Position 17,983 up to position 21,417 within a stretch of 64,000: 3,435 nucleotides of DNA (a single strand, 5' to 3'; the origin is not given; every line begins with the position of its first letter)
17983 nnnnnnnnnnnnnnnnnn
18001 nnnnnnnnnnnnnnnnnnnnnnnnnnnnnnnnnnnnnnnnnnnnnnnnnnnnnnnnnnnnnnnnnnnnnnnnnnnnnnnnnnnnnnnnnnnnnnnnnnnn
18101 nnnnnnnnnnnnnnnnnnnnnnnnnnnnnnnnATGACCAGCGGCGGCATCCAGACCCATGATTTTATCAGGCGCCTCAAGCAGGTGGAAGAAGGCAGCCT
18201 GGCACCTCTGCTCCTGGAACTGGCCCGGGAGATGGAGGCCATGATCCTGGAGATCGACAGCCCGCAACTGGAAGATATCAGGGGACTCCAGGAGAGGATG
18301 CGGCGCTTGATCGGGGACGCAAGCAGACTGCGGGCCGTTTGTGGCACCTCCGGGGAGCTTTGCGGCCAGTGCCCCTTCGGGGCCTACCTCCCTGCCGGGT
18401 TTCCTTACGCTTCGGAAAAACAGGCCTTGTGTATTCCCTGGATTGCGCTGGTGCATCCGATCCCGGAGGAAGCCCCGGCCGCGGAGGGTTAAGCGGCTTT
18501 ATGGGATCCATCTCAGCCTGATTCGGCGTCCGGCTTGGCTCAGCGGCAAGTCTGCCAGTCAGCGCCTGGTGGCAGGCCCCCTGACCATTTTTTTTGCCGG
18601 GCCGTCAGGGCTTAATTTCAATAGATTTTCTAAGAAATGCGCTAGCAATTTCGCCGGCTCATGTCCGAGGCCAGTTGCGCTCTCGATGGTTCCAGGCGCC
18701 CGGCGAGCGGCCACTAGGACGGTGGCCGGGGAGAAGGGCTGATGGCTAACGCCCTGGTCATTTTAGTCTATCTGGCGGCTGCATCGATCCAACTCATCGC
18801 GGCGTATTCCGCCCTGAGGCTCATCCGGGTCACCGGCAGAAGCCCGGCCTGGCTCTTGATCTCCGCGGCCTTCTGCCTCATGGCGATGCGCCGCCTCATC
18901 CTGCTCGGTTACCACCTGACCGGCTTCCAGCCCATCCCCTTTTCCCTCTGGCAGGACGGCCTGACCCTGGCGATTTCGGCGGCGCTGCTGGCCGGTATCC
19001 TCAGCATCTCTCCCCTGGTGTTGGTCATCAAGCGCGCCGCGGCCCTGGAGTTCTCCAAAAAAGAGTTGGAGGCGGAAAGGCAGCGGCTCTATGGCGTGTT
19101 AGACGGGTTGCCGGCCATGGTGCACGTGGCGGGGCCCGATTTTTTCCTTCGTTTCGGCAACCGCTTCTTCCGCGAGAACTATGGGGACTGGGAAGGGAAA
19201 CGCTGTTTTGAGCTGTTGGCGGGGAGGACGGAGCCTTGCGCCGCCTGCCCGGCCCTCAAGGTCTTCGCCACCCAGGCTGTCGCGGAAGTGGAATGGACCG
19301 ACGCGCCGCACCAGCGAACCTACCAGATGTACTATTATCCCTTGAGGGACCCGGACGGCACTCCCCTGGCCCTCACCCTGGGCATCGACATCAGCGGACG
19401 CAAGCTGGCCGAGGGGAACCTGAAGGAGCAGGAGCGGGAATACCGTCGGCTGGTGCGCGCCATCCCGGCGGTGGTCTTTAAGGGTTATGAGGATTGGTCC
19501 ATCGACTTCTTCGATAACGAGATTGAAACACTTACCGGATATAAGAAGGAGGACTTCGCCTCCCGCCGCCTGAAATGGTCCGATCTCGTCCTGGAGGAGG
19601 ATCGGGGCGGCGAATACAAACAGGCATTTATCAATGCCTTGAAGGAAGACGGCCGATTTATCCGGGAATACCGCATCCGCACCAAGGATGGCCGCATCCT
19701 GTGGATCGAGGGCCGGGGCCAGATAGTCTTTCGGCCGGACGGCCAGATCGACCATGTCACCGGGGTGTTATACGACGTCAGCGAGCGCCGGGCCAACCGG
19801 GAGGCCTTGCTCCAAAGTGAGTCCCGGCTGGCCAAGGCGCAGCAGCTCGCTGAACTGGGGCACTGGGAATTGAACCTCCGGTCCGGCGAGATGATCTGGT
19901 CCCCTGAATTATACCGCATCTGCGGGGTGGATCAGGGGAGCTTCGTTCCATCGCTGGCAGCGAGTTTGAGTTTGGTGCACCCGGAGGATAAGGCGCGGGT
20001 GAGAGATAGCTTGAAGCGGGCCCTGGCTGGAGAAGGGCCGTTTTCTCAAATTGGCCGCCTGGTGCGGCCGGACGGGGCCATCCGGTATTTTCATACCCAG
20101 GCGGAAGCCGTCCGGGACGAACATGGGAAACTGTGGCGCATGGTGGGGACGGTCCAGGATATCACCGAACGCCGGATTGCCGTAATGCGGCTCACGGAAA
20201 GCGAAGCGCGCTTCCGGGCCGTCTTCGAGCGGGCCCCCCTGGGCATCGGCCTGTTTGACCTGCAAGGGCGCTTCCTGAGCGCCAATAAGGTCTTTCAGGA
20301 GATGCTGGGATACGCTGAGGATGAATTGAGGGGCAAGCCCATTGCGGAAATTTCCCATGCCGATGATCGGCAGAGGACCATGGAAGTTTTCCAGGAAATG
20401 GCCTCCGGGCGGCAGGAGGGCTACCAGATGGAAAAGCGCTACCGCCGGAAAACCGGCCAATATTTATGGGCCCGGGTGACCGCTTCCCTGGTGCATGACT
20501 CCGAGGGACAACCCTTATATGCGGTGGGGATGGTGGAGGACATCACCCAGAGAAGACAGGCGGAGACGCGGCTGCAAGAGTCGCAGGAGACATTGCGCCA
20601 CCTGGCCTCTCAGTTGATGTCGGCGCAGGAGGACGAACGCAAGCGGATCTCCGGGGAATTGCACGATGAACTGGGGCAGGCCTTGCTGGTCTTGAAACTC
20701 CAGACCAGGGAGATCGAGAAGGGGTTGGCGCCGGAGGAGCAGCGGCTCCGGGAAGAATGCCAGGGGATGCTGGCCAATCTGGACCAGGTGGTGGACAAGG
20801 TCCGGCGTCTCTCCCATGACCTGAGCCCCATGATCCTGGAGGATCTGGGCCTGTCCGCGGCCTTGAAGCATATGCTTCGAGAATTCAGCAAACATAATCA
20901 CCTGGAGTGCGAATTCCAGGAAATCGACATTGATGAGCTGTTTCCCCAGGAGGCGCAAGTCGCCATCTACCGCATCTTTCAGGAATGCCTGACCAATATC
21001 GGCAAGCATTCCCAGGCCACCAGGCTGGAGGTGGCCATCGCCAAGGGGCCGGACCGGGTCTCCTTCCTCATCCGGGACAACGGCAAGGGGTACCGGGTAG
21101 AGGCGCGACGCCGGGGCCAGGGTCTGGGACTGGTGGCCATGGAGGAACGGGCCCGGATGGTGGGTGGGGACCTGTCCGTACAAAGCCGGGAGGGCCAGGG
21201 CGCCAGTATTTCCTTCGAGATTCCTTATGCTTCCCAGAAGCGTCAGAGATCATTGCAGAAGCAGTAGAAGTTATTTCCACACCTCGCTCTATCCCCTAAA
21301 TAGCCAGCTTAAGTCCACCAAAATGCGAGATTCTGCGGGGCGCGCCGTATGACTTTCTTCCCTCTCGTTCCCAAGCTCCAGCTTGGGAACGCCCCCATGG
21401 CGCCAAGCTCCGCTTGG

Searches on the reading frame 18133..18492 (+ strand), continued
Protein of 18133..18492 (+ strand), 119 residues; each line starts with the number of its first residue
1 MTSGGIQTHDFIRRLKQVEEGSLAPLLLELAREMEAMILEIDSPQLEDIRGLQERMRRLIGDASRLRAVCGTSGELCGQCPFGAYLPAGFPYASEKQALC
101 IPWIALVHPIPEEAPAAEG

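Call 45: fold_search(model_id=the predicted structure, library=pdb)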
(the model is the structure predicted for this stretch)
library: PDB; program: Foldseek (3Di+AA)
matches with E <= 10: 9; with E <= 0.001: 0
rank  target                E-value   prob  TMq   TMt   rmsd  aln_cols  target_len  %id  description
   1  2w9y                  6.1e+00  0.08  0.30  0.27   4.8        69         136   19  The structure of the lipid binding protein Ce-FAR-7 from Caenorhabditis elegans (released 2009-10-20)
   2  3dbh_C                6.8e+00  0.06  0.29  0.09   8.8        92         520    5  Structural Dissection of a Gating Mechanism Preventing Misactivation of Ubiquitin by NEDD8's E1 (APPBP1-UBA3Arg190Ala- (released 2008-08-12)
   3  3hqg_A                7.6e+00  0.02  0.20  0.12  14.2       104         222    9  Crystal structure of restriction endonuclease EcoRII catalytic C-terminal domain in complex with cognate DNA (released 2009-09-22)
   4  7qwq_v                8.1e+00  0.04  0.27  0.19   8.2       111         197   16  Ternary complex of ribosome nascent chain with SRP and NAC (released 2022-03-16)
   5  2mal_MODEL_1_A        8.5e+00  0.04  0.21  0.26   9.2        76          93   14  Solution structure of Lipid Transfer Protein from Lentil Lens Culinaris (released 2013-10-02)
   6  3lof_D                9.0e+00  0.09  0.29  0.40   4.7        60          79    8  C-terminal domain of human heat shock 70kDa protein 1B. (released 2010-02-16)
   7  7upq_B                9.5e+00  0.03  0.21  0.29  10.5        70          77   16  Crystal structure of designed heterotrimeric assembly DHT03_1arm_A21/B/C (released 2022-12-14)
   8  3afe_C                9.5e+00  0.02  0.18  0.09  10.6        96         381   14  Crystal structure of the HsaA monooxygenase from M.tuberculosis (released 2010-05-26)
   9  1iq0                  9.5e+00  0.01  0.14  0.06  11.1        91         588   18  THERMUS THERMOPHILUS ARGINYL-TRNA SYNTHETASE (released 2001-11-28)

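Call 46: find_encoding_contigs(protein=P0241, flank=7000, max_places=3)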
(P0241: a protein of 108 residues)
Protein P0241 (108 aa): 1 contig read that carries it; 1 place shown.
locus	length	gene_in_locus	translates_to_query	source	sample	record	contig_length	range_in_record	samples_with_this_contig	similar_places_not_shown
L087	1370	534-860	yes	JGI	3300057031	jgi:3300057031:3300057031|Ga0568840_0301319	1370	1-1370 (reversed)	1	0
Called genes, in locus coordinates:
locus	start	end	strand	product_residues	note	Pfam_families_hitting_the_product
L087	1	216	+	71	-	?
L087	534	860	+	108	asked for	-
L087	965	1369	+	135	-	?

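Call 47: find_encoding_contigs(protein=P0244, flank=7000, max_places=3)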
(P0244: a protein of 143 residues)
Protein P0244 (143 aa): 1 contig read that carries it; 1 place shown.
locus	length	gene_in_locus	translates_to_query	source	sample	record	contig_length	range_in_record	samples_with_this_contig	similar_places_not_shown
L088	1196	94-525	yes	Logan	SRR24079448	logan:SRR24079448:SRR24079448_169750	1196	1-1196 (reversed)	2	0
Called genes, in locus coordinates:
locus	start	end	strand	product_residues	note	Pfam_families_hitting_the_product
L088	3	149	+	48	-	?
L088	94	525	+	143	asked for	-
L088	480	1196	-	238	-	?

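Call 50: search_protein_families(library=pfam, proteins=[L088:480-1196:-, L087:965-1369:+, L087:1-216:+, L085:4025-4402:-, L085:4525-4974:-, L085:792-1802:-, L086:1-177:-], max_evalue=0.01)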
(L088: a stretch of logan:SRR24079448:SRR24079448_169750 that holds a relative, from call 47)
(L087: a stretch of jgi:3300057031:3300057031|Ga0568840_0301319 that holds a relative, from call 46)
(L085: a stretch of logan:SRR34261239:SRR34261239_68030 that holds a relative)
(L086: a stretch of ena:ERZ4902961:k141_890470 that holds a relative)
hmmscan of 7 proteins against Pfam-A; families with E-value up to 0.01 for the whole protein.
L088:480-1196:- (238 aa): 14 families
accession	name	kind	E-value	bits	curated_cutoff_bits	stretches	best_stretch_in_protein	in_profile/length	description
PF13432.12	TPR_16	-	7.9e-11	42.6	32.7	2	168-217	4-53/65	Tetratricopeptide repeat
PF07719.23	TPR_2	-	8.5e-09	35.3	27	0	129-159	3-33/34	Tetratricopeptide repeat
PF14559.12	TPR_19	-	1.2e-08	35.5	25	1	177-217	7-47/68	Tetratricopeptide repeat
PF00515.34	TPR_1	-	1.1e-07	31.8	27.8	0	129-154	3-28/34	Tetratricopeptide repeat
PF00753.33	Lactamase_B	-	2.4e-07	31.3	22.7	1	24-99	118-196/196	Metallo-beta-lactamase superfamily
PF13428.12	TPR_14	-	9.9e-07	29.3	23.5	1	129-164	3-38/44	Tetratricopeptide repeat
PF19583.5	ODP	-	2.4e-06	28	27.2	1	3-65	80-146/194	ODP family beta lactamase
PF13424.12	TPR_12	-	0.00016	22.2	30.1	1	129-190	5-74/77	Tetratricopeptide repeat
PF13176.12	TPR_7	-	0.00036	20.8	27.9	0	130-159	2-31/36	Tetratricopeptide repeat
PF13181.12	TPR_8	-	0.00091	19.7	25.7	0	129-160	3-34/34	Tetratricopeptide repeat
PF13374.12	TPR_10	-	0.0014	19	27.5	0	132-154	7-29/42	Tetratricopeptide repeat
PF07721.20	TPR_4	-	0.0018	19.1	27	0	133-151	7-25/26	Tetratricopeptide repeat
PF13431.12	TPR_17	-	0.0018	18.9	24.4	0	150-181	2-33/34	Tetratricopeptide repeat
PF12895.13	ANAPC3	-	0.0021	18.8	27.2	1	141-216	3-77/82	Anaphase-promoting complex, cyclosome, subunit 3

L087:965-1369:+ (135 aa): 1 family
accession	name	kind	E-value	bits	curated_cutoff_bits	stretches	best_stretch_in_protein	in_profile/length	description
PF07603.17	Lcl_C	-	4.2e-11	43.6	34.9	1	53-116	1-65/117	Lcl C-terminal domain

L087:1-216:+ (71 aa): 0 families

L085:4025-4402:- (125 aa): 0 families

L085:4525-4974:- (149 aa): 0 families

L085:792-1802:- (336 aa): 2 families
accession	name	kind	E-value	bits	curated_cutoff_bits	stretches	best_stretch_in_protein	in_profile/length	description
PF00753.33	Lactamase_B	-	6.3e-23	82.2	22.7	1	27-245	4-196/196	Metallo-beta-lactamase superfamily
PF12706.13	Lactamase_B_2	-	7.2e-05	22.9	27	1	41-109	4-73/200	Beta-lactamase superfamily domain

L086:1-177:- (59 aa): 0 families

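Call 54: search_protein_families(library=padloc, proteins=[window:18133-18492:+], max_evalue=0.01)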
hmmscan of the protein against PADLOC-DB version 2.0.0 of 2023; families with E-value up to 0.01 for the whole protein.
window:18133-18492:+ (119 aa): 0 families

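Call 65: find_related_loci(query=A6, collection=metagenome_contigs, flank=7000)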
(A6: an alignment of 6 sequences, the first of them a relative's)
Query A6 (148 aa) in metagenome_contigs; peptide patterns used: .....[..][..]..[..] (x = any residue, [..] = any of these).
79 stretches matched a pattern; 71 encode a relative of the query (tblastn E <= 1e-3); 71 distinct loci.
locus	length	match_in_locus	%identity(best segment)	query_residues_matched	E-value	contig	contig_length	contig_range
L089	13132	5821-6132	50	3-106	9e-29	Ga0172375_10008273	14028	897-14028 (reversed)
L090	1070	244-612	43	3-132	6e-29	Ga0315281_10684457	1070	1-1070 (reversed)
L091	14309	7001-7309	49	4-106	3e-28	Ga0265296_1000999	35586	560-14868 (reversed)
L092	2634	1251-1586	47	3-117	2e-27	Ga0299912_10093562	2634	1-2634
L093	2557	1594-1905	48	3-106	2e-27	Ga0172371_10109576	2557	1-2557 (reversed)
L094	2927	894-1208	46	2-106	2e-26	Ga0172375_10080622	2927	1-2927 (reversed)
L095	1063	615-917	48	4-104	1e-26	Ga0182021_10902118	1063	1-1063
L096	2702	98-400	48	4-104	4e-26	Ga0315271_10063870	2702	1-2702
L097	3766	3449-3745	48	4-102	5e-26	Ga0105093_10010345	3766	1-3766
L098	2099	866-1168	46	4-104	8e-26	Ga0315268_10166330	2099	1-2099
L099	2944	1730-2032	45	4-104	2e-25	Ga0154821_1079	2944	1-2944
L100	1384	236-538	43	4-104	5e-25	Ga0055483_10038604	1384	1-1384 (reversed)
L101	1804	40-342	48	4-104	1e-24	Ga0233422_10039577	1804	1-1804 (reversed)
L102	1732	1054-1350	46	4-102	2e-24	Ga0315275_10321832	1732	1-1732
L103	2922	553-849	46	4-102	3e-24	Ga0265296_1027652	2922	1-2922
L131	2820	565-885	41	4-106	4e-22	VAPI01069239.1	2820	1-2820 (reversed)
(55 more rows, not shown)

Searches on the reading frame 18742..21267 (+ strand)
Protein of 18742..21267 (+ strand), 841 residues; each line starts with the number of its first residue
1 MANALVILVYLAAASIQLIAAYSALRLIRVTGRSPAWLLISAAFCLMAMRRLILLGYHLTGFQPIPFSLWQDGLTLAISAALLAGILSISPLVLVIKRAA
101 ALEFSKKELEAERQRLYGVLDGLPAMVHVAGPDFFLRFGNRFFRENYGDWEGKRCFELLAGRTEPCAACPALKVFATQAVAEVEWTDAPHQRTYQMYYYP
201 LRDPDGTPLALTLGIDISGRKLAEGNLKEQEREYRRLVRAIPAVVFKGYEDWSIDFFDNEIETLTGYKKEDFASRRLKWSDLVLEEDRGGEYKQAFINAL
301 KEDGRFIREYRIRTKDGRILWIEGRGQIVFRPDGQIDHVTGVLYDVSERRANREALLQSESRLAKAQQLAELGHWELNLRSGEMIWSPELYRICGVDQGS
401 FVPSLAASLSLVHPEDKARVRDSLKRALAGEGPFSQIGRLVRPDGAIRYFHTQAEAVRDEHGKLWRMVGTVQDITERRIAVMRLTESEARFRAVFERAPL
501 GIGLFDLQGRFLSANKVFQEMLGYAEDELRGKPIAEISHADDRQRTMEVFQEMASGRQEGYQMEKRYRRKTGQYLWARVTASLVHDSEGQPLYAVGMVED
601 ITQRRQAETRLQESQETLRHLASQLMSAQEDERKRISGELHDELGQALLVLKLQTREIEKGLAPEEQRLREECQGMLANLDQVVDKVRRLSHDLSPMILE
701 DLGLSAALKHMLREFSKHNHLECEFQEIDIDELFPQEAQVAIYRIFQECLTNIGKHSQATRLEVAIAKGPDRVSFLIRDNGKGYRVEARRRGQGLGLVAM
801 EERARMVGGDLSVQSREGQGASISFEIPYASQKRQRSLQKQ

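Call 3: search_protein_families(library=pfam, proteins=[window:18742-21267:+], max_evalue=1)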
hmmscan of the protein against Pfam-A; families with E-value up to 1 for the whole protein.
window:18742-21267:+ (841 aa): 11 families
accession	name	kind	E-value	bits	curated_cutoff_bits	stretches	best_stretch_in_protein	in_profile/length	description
PF08447.18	PAS_3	-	2.2e-61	204.6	25.6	3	385-471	3-89/89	PAS fold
PF08448.16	PAS_4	-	6.5e-39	133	23.1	4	495-606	1-110/110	PAS fold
PF00989.32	PAS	-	2e-30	105.5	22.6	3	490-601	2-113/113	PAS fold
PF13426.13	PAS_9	-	4.1e-30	104.5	27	3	504-603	6-103/103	PAS domain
PF02518.31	HATPase_c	-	5.1e-14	53.1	26.4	1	739-829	3-109/111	Histidine kinase-, DNA gyrase B-, and HSP90-like ATPase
PF07730.19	HisKA_3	-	7.9e-13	49.2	24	1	632-697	1-66/68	Histidine kinase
PF14598.12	PAS_11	-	6.7e-09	36.1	25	2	506-588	9-90/109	PAS domain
PF13188.13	PAS_8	-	2.6e-08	33.9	21.8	1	489-543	1-55/65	PAS domain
PF12860.13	PAS_7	-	1.3e-05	25.7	27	1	499-608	5-114/115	PAS fold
PF13581.12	HATPase_c_2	-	0.014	15.8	27.4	1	741-802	31-107/127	Histidine kinase-like ATPase domain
PF08668.18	HDOD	-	0.27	11.1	22.9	1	548-649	77-177/196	HDOD domain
